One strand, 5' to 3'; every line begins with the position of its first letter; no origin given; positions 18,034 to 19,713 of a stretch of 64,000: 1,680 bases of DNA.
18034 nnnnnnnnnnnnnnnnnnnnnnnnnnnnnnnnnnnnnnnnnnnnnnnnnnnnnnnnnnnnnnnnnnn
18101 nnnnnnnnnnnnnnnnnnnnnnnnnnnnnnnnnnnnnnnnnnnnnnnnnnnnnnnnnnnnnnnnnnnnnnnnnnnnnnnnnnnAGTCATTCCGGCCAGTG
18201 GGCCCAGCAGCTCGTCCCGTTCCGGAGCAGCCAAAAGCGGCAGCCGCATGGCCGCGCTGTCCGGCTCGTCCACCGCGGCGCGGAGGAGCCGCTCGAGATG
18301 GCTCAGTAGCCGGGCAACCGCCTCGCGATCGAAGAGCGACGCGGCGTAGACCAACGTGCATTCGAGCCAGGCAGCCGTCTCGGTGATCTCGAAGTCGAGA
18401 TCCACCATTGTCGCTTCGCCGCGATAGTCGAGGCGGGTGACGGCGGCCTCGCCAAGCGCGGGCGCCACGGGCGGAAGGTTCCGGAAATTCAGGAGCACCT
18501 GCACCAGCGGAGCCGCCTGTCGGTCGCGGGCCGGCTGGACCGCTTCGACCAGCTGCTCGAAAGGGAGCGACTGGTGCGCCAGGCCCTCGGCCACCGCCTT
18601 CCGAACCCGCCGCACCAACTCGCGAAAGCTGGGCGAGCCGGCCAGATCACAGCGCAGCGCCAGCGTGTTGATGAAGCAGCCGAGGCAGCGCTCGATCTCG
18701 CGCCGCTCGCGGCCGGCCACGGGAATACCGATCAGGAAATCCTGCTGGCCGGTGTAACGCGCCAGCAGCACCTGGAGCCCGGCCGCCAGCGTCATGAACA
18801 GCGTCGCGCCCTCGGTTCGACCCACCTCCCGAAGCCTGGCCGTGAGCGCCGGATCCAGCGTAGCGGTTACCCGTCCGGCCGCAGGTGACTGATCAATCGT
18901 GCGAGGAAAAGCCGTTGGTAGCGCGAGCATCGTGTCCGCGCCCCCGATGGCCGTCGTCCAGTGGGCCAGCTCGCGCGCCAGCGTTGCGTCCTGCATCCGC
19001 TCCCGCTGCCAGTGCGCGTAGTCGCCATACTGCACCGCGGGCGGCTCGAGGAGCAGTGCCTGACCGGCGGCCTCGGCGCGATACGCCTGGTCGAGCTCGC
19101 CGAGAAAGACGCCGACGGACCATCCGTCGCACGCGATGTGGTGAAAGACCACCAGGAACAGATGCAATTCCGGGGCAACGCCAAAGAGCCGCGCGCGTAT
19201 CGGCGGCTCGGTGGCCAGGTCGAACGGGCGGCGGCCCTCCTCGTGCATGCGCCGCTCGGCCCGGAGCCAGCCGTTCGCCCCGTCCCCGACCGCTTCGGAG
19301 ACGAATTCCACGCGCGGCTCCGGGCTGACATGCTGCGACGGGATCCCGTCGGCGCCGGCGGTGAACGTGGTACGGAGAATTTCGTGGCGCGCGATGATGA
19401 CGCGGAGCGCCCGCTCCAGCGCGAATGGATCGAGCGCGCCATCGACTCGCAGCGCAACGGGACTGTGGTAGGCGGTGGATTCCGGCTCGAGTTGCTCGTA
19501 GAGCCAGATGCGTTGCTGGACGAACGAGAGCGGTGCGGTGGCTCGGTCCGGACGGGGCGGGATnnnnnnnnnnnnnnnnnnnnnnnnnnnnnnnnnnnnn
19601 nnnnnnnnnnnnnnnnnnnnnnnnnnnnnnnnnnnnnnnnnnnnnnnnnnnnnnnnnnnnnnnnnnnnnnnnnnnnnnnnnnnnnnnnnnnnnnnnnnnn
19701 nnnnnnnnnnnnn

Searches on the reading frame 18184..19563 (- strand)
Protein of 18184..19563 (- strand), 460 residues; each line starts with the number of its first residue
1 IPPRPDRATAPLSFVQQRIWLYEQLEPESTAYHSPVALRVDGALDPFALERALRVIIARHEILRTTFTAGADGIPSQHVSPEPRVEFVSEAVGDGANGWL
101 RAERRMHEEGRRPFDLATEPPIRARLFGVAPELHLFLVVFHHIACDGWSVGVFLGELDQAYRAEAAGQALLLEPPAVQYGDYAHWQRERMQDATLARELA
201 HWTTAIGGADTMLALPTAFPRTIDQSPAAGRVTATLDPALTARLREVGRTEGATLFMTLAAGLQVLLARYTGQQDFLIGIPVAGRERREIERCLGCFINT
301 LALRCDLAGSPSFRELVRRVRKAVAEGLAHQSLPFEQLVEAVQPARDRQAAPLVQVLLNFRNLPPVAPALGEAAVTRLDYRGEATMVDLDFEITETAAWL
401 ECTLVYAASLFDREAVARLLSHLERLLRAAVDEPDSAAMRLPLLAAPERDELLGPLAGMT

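Call 53: search_solved_structures(query=window:18184-19563:-, max_evalue=1e-10)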
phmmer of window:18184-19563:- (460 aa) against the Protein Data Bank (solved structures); distinct sequences matched with E-value up to 1e-10: 49.
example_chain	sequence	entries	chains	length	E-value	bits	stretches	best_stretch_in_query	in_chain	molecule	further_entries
6oyf_A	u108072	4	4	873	1.8e-83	284.1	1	9-453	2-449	Txo1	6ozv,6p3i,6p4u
6p1j_A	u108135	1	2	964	5.1e-79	269.5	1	10-453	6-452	Txo2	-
5u89_A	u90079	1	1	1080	2.2e-74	254.3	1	9-454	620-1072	Amino acid adenylation domain protein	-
7kvw_A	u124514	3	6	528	2.3e-64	221.2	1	8-434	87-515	PCP-C didomain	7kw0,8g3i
8fx6_A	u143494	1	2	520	2.6e-64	221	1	8-434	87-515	PCP-C didomain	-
7kw2_A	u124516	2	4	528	1.9e-63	218.2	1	8-434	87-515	PCP-C didomain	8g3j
8fx7_A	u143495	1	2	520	2.1e-63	218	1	8-434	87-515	PCP-C didomain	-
2jgp_A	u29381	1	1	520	9e-63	216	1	3-435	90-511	TYROCIDINE SYNTHETASE 3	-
8qnf_A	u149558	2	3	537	2.5e-56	194.7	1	2-450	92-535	Condensation domain TomBC from the Tomaymycin non-ribosomal peptide synthetase | Tomaymycin non-ribosomal peptide synthetase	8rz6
8z0q_C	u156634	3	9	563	5.1e-56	193.7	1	9-445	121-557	Special condensation domain in NRPS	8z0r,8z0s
9lcq_A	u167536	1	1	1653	6.3e-52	180.2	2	9-453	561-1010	PvdL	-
9up2_A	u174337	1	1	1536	1.1e-51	179.4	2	9-453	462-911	PvdL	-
9lcp_A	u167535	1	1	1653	1.5e-51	179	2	9-453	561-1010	PvdL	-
9lco_A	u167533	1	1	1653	1.5e-51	179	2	9-453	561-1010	PvdL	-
4tx2_B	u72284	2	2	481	1.5e-51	179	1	4-444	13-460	Non-ribosomal peptide synthetase | Peptide synthetase, module 7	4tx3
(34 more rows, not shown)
